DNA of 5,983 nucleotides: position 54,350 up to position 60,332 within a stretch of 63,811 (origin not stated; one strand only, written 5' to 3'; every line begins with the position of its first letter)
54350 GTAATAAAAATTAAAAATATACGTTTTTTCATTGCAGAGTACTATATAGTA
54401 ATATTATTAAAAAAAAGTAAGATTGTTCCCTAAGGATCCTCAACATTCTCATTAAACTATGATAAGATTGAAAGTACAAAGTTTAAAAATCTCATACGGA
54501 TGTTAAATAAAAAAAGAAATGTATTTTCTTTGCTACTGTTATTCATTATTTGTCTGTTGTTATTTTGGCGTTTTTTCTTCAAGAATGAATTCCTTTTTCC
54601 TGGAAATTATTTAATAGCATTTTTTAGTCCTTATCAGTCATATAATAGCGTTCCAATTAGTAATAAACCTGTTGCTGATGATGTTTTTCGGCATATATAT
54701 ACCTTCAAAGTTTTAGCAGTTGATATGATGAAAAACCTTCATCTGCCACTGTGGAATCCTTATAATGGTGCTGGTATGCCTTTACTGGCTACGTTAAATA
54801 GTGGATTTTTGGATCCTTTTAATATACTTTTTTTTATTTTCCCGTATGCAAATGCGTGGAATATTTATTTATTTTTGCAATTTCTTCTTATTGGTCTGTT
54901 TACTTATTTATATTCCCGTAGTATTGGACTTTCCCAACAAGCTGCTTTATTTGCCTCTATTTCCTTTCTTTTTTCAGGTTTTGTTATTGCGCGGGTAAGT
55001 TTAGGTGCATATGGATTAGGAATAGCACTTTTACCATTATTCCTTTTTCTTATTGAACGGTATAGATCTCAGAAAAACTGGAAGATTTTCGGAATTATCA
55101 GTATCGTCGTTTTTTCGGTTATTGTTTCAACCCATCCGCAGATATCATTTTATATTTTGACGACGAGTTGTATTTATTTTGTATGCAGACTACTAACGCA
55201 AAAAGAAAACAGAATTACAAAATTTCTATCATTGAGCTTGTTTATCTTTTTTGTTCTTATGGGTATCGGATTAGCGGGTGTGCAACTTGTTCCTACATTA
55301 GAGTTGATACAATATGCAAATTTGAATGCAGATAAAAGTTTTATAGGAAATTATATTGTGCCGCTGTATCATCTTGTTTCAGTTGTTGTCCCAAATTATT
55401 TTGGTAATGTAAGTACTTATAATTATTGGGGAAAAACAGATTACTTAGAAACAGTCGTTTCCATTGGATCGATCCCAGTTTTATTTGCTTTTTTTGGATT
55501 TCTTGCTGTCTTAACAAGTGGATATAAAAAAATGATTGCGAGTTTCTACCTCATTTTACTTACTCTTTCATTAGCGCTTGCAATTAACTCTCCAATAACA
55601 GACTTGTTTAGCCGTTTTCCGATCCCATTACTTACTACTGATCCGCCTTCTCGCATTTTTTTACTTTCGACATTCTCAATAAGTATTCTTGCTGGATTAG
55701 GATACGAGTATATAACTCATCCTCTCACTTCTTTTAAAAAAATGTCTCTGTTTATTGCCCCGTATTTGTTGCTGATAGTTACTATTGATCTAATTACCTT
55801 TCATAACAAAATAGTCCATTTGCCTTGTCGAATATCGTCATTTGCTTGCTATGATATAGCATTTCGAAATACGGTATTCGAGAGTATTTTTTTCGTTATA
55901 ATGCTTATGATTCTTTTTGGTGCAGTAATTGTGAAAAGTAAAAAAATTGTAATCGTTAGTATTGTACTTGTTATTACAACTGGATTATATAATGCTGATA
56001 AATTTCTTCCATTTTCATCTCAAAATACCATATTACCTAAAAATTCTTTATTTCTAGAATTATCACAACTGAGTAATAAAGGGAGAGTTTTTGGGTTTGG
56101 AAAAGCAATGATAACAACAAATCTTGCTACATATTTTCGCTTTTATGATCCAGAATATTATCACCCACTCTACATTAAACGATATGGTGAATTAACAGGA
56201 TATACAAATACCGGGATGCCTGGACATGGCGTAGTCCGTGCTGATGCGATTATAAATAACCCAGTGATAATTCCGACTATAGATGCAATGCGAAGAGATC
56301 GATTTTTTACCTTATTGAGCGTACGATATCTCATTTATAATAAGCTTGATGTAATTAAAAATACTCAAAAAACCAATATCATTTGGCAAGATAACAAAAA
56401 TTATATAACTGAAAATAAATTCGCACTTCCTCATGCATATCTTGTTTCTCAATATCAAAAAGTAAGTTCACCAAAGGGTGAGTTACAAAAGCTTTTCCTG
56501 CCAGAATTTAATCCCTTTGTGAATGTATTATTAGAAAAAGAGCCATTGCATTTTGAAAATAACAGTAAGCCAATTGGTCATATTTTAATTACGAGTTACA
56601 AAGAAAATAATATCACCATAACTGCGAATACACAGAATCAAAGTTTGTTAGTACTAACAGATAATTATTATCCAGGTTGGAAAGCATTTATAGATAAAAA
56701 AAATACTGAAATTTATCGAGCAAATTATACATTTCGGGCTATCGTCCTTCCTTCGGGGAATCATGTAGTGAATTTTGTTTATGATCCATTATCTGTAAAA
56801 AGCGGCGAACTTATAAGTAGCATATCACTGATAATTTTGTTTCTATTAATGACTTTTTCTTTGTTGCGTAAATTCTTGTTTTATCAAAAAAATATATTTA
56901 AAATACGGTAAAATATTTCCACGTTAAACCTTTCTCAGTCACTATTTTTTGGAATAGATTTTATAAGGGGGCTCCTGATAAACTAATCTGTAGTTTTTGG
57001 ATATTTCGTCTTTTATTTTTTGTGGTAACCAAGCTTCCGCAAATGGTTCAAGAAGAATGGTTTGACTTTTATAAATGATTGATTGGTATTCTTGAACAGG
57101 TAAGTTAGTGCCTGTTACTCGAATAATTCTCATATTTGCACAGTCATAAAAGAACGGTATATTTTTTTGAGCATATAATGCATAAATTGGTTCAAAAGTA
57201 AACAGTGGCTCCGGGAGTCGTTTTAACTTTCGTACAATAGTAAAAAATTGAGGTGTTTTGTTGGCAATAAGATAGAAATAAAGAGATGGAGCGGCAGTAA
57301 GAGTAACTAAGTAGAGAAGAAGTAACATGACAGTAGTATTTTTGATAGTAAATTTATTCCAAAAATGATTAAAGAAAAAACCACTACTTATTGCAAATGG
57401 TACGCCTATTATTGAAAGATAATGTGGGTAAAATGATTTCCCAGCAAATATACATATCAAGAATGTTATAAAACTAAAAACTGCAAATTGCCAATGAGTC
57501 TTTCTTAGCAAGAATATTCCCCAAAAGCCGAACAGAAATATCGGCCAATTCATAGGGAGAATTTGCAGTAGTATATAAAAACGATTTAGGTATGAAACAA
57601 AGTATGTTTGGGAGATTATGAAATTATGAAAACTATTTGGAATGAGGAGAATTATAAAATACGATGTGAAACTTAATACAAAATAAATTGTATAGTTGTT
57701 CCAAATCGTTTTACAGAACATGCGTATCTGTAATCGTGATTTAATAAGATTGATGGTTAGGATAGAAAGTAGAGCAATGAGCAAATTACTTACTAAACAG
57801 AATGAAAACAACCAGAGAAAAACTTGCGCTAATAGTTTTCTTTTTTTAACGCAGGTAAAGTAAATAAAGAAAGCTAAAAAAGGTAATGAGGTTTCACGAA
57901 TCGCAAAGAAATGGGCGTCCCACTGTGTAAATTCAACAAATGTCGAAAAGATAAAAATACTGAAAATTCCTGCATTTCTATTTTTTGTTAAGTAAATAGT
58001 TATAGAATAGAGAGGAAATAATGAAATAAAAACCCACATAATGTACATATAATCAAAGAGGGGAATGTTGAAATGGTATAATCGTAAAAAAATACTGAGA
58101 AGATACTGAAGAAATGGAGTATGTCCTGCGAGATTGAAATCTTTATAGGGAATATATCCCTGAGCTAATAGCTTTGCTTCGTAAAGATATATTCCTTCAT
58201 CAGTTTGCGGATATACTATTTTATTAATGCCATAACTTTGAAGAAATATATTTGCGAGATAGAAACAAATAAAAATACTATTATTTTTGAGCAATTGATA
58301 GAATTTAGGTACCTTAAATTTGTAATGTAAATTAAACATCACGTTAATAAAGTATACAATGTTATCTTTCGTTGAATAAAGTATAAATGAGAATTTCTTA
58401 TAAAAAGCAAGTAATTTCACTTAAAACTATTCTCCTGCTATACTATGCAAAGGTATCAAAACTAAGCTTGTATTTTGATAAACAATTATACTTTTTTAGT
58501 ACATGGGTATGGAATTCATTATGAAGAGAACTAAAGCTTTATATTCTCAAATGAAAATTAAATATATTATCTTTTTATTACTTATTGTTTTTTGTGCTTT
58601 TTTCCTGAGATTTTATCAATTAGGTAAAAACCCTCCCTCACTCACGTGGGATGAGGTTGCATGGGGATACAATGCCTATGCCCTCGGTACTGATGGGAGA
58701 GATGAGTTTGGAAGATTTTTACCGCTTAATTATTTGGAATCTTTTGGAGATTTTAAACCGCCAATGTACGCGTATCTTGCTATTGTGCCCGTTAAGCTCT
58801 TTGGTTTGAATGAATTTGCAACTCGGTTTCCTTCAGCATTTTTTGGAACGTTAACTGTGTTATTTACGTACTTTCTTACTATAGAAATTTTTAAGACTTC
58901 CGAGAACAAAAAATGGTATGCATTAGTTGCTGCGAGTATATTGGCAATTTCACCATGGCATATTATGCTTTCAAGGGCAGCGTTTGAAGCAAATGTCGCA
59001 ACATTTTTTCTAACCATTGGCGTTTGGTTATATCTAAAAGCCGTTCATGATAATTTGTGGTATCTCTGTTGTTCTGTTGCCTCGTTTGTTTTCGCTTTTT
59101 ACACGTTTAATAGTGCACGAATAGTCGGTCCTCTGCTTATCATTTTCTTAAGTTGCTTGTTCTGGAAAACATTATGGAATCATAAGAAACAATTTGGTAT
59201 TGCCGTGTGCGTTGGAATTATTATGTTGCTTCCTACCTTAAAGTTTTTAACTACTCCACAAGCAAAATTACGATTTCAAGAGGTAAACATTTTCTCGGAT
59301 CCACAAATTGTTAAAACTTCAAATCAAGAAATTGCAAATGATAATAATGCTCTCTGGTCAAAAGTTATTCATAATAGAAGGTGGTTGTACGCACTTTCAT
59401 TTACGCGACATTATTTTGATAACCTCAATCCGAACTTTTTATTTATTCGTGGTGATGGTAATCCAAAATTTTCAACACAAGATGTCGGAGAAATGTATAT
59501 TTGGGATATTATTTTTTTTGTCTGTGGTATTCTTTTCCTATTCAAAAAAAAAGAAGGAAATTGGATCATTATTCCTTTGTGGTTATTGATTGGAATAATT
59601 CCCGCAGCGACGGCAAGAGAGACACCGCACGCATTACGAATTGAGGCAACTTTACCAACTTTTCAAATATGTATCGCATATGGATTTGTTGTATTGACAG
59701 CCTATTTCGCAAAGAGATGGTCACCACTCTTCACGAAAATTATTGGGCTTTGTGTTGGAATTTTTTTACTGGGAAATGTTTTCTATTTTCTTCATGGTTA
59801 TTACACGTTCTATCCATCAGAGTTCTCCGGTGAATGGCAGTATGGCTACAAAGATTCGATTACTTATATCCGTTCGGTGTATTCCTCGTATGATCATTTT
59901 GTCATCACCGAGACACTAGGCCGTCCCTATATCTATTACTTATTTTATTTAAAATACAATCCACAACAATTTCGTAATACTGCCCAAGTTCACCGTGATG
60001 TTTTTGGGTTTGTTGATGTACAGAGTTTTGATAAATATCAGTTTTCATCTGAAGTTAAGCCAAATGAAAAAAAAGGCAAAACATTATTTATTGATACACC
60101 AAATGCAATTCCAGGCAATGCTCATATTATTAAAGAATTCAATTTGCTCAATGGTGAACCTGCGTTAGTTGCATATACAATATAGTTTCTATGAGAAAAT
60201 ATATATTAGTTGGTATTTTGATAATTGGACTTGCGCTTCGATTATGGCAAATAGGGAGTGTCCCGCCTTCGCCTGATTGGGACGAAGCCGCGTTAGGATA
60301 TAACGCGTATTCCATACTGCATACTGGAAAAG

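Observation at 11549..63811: Half of the window is GT-C-type membrane glycosyltransferase paralogs: 19 genes from at least four families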

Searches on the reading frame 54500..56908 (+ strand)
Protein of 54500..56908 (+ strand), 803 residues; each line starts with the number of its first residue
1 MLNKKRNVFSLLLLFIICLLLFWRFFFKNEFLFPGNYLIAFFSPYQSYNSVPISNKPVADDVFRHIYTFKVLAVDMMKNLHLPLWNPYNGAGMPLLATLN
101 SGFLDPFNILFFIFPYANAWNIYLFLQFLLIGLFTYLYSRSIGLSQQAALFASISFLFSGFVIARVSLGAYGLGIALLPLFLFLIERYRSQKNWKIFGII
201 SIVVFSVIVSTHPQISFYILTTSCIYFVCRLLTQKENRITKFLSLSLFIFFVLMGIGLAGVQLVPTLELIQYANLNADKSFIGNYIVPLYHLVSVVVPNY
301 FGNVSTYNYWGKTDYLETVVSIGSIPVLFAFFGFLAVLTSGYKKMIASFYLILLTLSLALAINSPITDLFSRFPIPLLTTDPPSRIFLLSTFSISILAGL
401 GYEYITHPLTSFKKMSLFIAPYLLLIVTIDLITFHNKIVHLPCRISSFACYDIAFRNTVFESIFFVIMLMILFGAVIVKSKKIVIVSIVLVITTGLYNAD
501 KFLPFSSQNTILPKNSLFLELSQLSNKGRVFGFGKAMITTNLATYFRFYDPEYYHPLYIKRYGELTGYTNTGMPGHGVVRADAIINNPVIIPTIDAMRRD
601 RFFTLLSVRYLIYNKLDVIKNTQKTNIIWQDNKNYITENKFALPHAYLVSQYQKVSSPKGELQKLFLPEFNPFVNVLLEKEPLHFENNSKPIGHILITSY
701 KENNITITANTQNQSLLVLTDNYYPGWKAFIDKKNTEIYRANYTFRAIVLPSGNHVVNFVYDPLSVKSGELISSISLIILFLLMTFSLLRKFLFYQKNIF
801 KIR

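Call 6: search_protein_families(library=pfam, proteins=[window:54500-56908:+], max_evalue=0.01)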
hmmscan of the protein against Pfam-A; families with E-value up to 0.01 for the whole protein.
window:54500-56908:+ (803 aa): 1 family
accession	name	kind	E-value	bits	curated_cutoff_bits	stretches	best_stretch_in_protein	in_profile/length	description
PF09586.16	YfhO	-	2.1e-19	69.9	28.5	2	697-773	758-835/835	Bacterial membrane protein YfhO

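Call 58: search_protein_families(library=ncbifam, proteins=[window:54500-56908:+], max_evalue=0.001)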
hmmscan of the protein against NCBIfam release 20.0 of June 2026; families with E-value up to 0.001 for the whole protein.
window:54500-56908:+ (803 aa): 2 families
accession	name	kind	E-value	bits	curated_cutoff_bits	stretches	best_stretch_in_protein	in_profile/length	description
NF047590.1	GlcsyltransPgfM2Strep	equivalog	3.8e-05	22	1500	1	715-783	808-876/884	glycosyltransferase PgfM2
NF047589.1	GlcsyltransPgfM1Strep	equivalog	6.4e-05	21.2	1400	1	697-784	863-951/955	glycosyltransferase PgfM1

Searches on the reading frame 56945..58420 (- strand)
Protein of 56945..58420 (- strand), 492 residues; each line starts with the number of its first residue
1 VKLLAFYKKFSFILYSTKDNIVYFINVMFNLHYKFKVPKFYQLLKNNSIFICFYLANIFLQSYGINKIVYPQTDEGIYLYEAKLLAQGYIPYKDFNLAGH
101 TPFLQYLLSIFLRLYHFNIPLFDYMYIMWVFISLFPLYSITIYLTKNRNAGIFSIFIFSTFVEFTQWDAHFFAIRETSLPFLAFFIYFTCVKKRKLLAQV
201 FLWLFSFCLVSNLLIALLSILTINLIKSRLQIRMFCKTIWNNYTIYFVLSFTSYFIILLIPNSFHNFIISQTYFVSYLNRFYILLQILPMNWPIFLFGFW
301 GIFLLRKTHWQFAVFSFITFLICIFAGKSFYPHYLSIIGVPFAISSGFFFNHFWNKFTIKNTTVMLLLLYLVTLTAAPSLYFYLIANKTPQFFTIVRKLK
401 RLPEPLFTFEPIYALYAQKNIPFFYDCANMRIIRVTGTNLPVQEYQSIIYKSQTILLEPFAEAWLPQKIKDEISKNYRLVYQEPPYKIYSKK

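Call 6: search_protein_families(library=pfam, proteins=[window:56945-58420:-], max_evalue=0.01)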
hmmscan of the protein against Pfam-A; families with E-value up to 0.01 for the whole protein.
window:56945-58420:- (492 aa): 0 families

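Call 21: search_protein_families(library=ncbifam, proteins=[window:56945-58420:-], max_evalue=0.01)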
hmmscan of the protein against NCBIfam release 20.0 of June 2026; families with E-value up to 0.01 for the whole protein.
window:56945-58420:- (492 aa): 0 families

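Call 22: find_homologous_proteins(query=window:56945-58420:-, max_evalue=0.001)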
Query window:56945-58420:- (492 aa): 50 proteins with E <= 0.001 among 8000 candidates.
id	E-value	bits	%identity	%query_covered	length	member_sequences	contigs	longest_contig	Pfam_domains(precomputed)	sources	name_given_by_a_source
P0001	0.0e+0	1027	100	95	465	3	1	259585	-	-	-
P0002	3.5e-104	368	41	91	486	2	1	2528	-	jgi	jgi:hypothetical protein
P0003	2.0e-103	365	44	89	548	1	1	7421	-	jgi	jgi:hypothetical protein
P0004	8.5e-103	363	44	88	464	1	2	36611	-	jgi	-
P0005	1.4e-101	359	39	92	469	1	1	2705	-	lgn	-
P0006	9.2e-100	353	42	90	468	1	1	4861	-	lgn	-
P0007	1.0e-99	353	41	90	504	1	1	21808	-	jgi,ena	jgi:hypothetical protein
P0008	2.5e-95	339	40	91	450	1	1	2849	-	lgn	-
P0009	2.3e-93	332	43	90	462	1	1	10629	-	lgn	-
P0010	2.2e-92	329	43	89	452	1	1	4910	-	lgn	-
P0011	7.9e-91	324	40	91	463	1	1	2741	-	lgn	-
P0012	1.4e-89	320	42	89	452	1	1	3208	-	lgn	-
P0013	6.6e-89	318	42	89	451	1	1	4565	-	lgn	-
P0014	4.2e-88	315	39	90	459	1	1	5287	-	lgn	-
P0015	1.0e-87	314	40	93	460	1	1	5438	-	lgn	-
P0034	3.6e-81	292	39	93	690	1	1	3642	PF00535.33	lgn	-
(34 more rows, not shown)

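Call 23: find_encoding_contigs(protein=P0001, flank=10000, max_places=4)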
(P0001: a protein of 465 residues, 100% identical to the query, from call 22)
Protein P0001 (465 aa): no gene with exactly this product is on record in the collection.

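Call 35: predict_structure(alignment_id=A2)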
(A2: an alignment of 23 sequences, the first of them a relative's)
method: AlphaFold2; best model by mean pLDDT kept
length: 465 residues; sequences in the alignment: 23
mean_pLDDT: 87.8   pTM: 0.88
mean pLDDT of the five models: 87.8, 87.1, 85.7, 84.6, 83.7
residues with pLDDT >= 90: 296; 70-90: 129; 50-70: 28; < 50: 12
segments of 3 or more residues with pLDDT < 50: 1-10
pLDDT, mean of each block of 10 residues (from residue 1): 41 65 90 93 89 90 76 75 92 95 96 93 94 92 90 96 94 95 90 80 75 92 89 77 79 93 95 93 92 90 88 97 86 84 91 92 96 97 94 76 68 89 95 92 97 96 97
secondary structure, 60 per line:
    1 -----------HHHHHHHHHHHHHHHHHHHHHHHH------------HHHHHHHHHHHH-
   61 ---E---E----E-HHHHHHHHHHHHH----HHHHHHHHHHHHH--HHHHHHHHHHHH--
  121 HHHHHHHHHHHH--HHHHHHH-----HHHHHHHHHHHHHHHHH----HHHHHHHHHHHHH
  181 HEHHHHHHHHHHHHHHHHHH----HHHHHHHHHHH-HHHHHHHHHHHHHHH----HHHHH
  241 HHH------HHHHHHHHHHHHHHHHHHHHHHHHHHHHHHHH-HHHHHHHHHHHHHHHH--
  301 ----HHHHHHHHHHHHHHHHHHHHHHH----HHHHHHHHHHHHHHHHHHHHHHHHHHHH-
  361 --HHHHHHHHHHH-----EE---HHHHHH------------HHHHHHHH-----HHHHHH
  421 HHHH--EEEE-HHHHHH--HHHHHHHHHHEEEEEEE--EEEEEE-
elements in order: H12-35 H48-59 H75-87 H92-104 H107-118 H121-132 H135-141 H147-163 H168-181 H183-200 H205-215 H217-231 H236-243 H250-281 H283-298 H305-327 H332-359 H363-373 H384-389 H402-409 H415-424 E427-430 H432-437 H440-449 E450-456 E459-464

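Call 38: fold_search(model_id=the predicted structure, library=pdb)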
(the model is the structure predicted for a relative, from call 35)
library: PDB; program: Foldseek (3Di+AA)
matches with E <= 10: 149; with E <= 0.001: 19
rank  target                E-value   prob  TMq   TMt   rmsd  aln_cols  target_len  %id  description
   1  6ezn_F                1.0e-05  1.00  0.59  0.45  11.2       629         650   13  Cryo-EM structure of the yeast oligosaccharyltransferase (OST) complex (released 2018-01-17)
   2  8age_A                1.3e-05  1.00  0.58  0.44  10.1       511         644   14  Structure of yeast oligosaccharylransferase complex with acceptor peptide bound (released 2022-12-07)
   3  7oci_F                1.3e-05  1.00  0.59  0.46  10.7       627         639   12  Cryo-EM structure of yeast Ost6p containing oligosaccharyltransferase complex (released 2022-02-16)
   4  6s7t_A                1.9e-05  1.00  0.56  0.40  10.6       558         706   11  Cryo-EM structure of human oligosaccharyltransferase complex OST-B (released 2019-12-18)
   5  6c26_A                3.7e-05  1.00  0.56  0.42  10.3       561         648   14  The Cryo-EM structure of a eukaryotic oligosaccharyl transferase complex (released 2018-01-31)
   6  6gxc_A                4.6e-05  1.00  0.51  0.36   8.6       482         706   13  Bacterial oligosaccharyltransferase PglB in complex with an inhibitory peptide and a reactive lipid-linked oligosaccha (released 2018-11-14)
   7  5ogl_A                7.4e-05  1.00  0.52  0.37   8.5       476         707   13  Structure of bacterial oligosaccharyltransferase PglB in complex with an acceptor peptide and an lipid-linked oligosac (released 2017-10-25)
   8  5ezm                  7.7e-05  1.00  0.61  0.54   9.6       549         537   10  Crystal Structure of ArnT from Cupriavidus metallidurans in the apo state (released 2016-02-17)
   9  5f15                  8.8e-05  1.00  0.63  0.55   8.8       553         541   12  Crystal Structure of ArnT from Cupriavidus metallidurans bound to Undecaprenyl phosphate (released 2016-02-17)
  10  7zli_A                1.0e-04  1.00  0.56  0.42  10.3       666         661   11  Cryo-EM structure of C-mannosyltransferase CeDPY19, in complex with Dol25-P-Man and bound to CMT2-Fab and anti-Fab nan (released 2023-01-11)
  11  8agc_A                1.1e-04  1.00  0.56  0.40  12.5       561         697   14  Structure of yeast oligosaccharylransferase complex with lipid-linked oligosaccharide and non-acceptor peptide bound (released 2022-12-07)
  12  8agb_A                1.2e-04  1.00  0.57  0.44   9.7       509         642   14  Structure of yeast oligosaccharylransferase complex with lipid-linked oligosaccharide bound (released 2022-12-07)
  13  3rce_A                1.7e-04  1.00  0.52  0.38   7.9       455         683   13  Bacterial oligosaccharyltransferase PglB (released 2011-06-15)
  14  9s6t_A                1.8e-04  1.00  0.61  0.59   7.3       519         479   12  Ternary cryo-EM structure of chicken ALG12 with Dol25-PP-GlcNAc2Man7, Dol25-P-Man, and Fab (released 2026-03-18)
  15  7zlh_A                1.8e-04  1.00  0.54  0.42  10.6       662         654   11  Cryo-EM structure of C-mannosyltransferase CeDPY19, in apo state, bound to CMT2-Fab and anti-Fab nanobody (released 2023-01-11)
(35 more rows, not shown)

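Call 49: find_encoding_contigs(protein=P0004, flank=10000, max_places=2)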
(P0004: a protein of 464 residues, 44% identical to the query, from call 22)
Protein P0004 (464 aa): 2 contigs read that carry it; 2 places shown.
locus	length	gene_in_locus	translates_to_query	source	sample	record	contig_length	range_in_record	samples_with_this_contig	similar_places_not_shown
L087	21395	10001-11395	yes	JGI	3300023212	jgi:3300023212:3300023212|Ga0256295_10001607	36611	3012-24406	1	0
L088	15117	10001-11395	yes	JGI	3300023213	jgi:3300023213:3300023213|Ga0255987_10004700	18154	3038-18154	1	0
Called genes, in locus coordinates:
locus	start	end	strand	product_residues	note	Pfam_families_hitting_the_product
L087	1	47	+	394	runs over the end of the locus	PF13528:Glyco_trans_1_3 (faint), PF04101:Glyco_tran_28_C, PF00201:UDPGT, PF06722:EryCIII-like_C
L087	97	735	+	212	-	-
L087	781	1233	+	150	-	-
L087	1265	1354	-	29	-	-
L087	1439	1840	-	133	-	PF08570:DUF1761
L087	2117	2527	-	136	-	PF01381:HTH_3, PF12844:HTH_19 (weak), PF13443:HTH_26 (weak), PF13560:HTH_31 (weak)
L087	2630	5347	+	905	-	PF01368:DHH, PF02272:DHHA1 (weak), PF17768:RecJ_OB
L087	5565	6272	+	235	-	PF18912:DZR_2 (weak), PF00156:Pribosyltran (weak)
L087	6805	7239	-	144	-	PF01668:SmpB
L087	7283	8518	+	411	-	PF04922:DIE2_ALG10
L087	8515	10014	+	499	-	-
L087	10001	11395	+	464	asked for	-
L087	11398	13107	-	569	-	-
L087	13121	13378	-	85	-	PF18901:DUF5657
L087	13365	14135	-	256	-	-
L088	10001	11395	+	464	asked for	-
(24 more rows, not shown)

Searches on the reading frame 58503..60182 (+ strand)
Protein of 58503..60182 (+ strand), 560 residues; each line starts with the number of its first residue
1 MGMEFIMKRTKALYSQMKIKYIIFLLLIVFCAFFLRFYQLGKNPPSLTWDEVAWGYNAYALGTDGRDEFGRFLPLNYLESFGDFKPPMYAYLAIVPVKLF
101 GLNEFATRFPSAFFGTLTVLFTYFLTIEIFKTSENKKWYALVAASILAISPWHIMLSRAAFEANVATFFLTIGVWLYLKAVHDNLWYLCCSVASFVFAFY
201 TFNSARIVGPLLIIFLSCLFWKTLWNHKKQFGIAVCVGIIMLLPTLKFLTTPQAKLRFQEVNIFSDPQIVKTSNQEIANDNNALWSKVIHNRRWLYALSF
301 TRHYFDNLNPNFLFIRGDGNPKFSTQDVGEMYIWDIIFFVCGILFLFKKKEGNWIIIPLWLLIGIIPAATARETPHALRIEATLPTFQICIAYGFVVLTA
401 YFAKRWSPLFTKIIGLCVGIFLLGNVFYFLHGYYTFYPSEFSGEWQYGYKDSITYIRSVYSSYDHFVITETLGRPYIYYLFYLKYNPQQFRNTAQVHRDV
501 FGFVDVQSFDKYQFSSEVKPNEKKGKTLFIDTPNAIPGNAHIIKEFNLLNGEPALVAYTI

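Call 6: search_protein_families(library=pfam, proteins=[window:58503-60182:+], max_evalue=0.01)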
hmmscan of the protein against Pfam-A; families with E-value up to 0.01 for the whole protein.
window:58503-60182:+ (560 aa): 2 families
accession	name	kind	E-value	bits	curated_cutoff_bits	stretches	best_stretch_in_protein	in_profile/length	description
PF02366.24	PMT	-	1.5e-11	44.8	22.7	1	28-230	3-214/245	Dolichyl-phosphate-mannose-protein mannosyltransferase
PF13231.12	PMT_2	-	5.2e-11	43.5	26.1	1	85-246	2-158/160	Dolichyl-phosphate-mannose-protein mannosyltransferase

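Call 54: search_solved_structures(query=window:58503-60182:+, max_evalue=0.01)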
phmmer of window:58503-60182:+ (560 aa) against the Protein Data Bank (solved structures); distinct sequences matched with E-value up to 0.01: 0.

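Call 58: search_protein_families(library=ncbifam, proteins=[window:58503-60182:+], max_evalue=0.001)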
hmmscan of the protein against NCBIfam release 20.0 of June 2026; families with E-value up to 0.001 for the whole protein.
window:58503-60182:+ (560 aa): 0 families
